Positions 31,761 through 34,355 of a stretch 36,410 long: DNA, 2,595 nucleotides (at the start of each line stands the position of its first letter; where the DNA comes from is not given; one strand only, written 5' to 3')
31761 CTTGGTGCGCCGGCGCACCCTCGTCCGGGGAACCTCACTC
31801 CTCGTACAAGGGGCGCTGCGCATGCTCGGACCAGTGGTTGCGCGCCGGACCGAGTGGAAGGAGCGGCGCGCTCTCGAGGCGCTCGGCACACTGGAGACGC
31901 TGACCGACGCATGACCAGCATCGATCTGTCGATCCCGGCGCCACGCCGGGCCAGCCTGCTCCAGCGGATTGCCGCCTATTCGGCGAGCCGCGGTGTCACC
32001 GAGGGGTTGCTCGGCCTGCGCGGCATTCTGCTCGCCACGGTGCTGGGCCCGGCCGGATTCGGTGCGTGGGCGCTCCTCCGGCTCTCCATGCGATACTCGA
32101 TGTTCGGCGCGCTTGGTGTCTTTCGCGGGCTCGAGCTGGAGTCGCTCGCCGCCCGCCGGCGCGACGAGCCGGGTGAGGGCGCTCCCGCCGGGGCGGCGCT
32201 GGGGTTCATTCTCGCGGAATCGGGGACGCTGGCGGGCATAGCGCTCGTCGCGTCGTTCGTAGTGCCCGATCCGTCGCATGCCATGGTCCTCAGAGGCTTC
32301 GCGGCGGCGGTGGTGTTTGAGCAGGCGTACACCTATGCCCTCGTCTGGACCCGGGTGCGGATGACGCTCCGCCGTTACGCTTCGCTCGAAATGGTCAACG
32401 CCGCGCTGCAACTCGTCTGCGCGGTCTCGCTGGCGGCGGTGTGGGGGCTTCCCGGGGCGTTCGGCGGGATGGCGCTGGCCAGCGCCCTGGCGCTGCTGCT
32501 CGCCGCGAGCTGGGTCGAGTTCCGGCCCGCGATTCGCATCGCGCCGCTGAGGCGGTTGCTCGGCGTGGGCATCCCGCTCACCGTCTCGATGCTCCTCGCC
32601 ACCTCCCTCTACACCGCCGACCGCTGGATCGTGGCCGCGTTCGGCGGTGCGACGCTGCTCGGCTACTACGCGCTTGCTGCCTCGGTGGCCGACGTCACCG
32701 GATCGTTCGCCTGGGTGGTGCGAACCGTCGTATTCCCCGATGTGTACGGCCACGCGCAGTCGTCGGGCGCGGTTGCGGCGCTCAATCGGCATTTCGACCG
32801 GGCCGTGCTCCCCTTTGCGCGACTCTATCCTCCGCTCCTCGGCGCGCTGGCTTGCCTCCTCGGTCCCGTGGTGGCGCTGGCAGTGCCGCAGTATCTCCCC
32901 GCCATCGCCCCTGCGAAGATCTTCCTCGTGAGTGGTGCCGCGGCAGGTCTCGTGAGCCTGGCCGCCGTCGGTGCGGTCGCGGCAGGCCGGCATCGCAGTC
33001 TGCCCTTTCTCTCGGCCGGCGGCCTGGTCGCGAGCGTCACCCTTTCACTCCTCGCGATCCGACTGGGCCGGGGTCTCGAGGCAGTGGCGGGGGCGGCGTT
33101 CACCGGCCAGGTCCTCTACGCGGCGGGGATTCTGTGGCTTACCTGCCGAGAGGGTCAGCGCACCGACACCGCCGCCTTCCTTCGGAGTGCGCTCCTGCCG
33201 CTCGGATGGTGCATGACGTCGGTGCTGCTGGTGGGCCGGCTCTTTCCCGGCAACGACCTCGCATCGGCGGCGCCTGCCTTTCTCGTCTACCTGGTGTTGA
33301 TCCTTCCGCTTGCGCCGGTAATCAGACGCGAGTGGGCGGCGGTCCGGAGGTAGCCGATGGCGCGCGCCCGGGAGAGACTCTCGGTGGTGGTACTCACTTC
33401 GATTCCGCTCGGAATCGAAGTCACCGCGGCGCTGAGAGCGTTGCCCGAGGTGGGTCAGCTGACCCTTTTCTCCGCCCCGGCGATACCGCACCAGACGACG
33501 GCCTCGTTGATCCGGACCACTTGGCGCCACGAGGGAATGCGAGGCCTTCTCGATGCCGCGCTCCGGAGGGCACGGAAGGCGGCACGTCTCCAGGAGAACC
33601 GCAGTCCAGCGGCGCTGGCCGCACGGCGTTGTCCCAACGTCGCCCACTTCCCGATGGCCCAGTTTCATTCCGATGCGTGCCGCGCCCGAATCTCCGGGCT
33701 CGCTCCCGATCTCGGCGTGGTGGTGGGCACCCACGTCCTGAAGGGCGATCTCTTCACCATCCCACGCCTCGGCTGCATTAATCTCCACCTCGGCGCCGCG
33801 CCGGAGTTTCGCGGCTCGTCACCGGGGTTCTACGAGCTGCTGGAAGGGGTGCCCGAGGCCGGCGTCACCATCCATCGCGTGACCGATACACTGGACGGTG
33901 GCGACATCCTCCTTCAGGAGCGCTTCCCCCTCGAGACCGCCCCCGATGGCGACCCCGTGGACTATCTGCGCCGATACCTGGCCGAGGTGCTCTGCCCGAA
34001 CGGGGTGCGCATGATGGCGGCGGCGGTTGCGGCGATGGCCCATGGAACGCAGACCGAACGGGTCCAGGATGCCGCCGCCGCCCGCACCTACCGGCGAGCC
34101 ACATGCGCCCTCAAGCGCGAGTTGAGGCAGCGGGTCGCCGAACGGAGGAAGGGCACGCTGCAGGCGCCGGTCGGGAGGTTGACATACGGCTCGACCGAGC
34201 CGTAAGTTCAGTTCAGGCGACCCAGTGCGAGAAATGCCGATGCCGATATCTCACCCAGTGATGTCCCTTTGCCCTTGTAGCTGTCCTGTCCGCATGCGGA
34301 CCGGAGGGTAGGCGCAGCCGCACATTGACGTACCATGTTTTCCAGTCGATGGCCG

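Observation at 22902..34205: Ten-gene, almost gap-free operon combining glycan, adenylation, ATP-grasp, FemAB/GNAT, BKACE, flippase and formyl-transfer functions: candidate undescribed envelope-decoration system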

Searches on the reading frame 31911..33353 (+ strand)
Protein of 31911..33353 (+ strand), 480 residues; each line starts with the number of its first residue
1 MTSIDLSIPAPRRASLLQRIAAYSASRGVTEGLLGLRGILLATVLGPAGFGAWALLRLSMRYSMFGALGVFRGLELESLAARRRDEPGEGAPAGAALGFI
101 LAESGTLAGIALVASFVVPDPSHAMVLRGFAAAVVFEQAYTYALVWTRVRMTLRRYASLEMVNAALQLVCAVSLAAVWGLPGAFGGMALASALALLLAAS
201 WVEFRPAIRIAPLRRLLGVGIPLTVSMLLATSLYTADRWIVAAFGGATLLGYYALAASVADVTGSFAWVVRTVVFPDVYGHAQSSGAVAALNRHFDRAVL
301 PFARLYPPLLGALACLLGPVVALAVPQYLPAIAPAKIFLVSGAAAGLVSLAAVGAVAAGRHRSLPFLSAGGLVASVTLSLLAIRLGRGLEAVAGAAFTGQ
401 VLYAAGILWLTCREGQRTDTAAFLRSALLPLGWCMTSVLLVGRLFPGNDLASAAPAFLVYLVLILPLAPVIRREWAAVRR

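Call 4: search_protein_families(library=pfam, proteins=[window:31911-33353:+], max_evalue=0.01)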
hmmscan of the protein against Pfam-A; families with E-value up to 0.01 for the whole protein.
window:31911-33353:+ (480 aa): 2 families
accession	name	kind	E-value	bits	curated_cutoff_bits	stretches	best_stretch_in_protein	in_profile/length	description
PF01943.22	Polysacc_synt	-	3.7e-08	33.6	28.2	1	17-276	2-268/274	Polysaccharide biosynthesis protein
PF13440.11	Polysacc_synt_3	-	1.3e-07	31.7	23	1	110-323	69-282/293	Polysaccharide biosynthesis protein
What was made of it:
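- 31911..33353 (+): g9: polytopic MOP/PST-family (Wzx-like) membrane transporter. Accessory gene. Pfam Polysacc_synt 33.6 bits and Polysacc_synt_3 31.7 bits (call 4).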

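Call 5: search_protein_families(library=ncbifam, proteins=[window:31911-33353:+], max_evalue=0.01)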
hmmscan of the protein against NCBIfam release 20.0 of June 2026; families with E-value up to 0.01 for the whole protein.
window:31911-33353:+ (480 aa): 0 families

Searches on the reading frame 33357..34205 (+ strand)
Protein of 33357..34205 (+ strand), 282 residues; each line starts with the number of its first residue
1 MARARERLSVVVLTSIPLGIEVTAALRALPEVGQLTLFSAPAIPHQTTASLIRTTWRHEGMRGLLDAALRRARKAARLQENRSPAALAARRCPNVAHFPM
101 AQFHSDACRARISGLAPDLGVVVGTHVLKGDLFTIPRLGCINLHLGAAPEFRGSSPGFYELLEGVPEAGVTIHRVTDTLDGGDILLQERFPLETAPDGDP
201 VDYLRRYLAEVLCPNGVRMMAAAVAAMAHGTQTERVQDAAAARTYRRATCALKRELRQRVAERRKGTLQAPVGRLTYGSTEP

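Call 4: search_protein_families(library=pfam, proteins=[window:33357-34205:+], max_evalue=0.01)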
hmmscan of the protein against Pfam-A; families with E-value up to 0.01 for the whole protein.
window:33357-34205:+ (282 aa): 1 family
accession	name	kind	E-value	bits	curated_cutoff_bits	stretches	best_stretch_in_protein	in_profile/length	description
PF00551.24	Formyl_trans_N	-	2.5e-15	57.1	26.1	1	92-192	60-156/181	Formyl transferase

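Call 5: search_protein_families(library=ncbifam, proteins=[window:33357-34205:+], max_evalue=0.01)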
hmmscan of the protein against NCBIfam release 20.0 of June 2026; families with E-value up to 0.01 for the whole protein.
window:33357-34205:+ (282 aa): 7 families
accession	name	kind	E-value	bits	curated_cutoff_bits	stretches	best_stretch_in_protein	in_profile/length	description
TIGR00460.1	fmt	equivalog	1.9e-18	66.6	201.5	1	108-242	71-199/315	methionyl-tRNA formyltransferase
NF005998.1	PRK08125.1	equivalog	7.8e-13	47.7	777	1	111-250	70-203/649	bifunctional UDP-4-amino-4-deoxy-L-arabinose formyltransferase/UDP-glucuronic acid oxidase ArnA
NF005414.0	PRK06988.1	equivalog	1.5e-10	40.6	316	1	94-194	55-156/311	formyltransferase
NF005755.0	PRK07579.1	equivalog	1e-06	28.8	238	1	138-190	86-137/245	dTDP-4-amino-4,6-dideoxyglucose formyltransferase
TIGR00639.1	PurN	equivalog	2.5e-06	27.2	150.1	1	115-198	78-162/192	phosphoribosylglycinamide formyltransferase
NF004684.0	PRK06027.1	subfamily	0.00032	20.5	223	1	127-188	177-238/286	formyltetrahydrofolate deformylase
TIGR00655.1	PurU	equivalog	0.0031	17.2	285.95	1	139-192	184-237/280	formyltetrahydrofolate deformylase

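Call 41: search_solved_structures(query=window:33357-34205:+, max_evalue=0.001)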
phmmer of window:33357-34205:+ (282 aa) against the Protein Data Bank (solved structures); distinct sequences matched with E-value up to 0.001: 61 (the best 60 are shown).
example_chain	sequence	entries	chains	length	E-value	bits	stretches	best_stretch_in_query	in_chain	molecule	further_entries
5uai_A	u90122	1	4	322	6.9e-13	51.8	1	104-245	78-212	Methionyl-tRNA formyltransferase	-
4iqf_A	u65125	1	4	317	1.5e-12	50.6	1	111-195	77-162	Methionyl-tRNA formyltransferase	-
3q0i_A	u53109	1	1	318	1.5e-11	47.4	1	83-197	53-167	Methionyl-tRNA formyltransferase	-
1fmt_A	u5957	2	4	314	3.1e-10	43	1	110-245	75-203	METHIONYL-TRNA FMET FORMYLTRANSFERASE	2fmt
6pih_A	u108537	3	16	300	1.3e-09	41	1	108-247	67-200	Bifunctional polymyxin resistance protein ArnA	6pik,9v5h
2bln_A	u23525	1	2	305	1.3e-09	41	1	108-247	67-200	PROTEIN YFBG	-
1yrw_A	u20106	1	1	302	1.3e-09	41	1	108-247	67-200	protein ArnA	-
5j63_A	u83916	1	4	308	1.4e-09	41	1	108-247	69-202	Bifunctional polymyxin resistance protein ArnA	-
5vys_A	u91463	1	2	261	2.3e-09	40.2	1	75-195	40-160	Gdp-mannose 4,6-dehydratase / gdp-4-amino-4,6-dideoxy-d-mannose formyltransferase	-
5vyr_A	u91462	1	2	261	4.1e-09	39.4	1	75-195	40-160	Gdp-mannose 4,6-dehydratase / gdp-4-amino-4,6-dideoxy-d-mannose formyltransferase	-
5vyt_A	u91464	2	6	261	5.7e-09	38.9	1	75-195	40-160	Gdp-mannose 4,6-dehydratase / gdp-4-amino-4,6-dideoxy-d-mannose formyltransferase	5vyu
1z7e_A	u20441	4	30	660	5.8e-09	38.9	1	109-247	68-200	protein ArnA | Bifunctional polymyxin resistance protein ArnA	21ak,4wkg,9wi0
1s3i_A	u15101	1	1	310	1.5e-08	37.5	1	113-245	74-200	10-formyltetrahydrofolate dehydrogenase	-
3auf_A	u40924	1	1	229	4.6e-08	36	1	96-224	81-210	Glycinamide ribonucleotide transformylase 1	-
3tqq_A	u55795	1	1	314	7.2e-08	35.3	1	106-222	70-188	Methionyl-tRNA formyltransferase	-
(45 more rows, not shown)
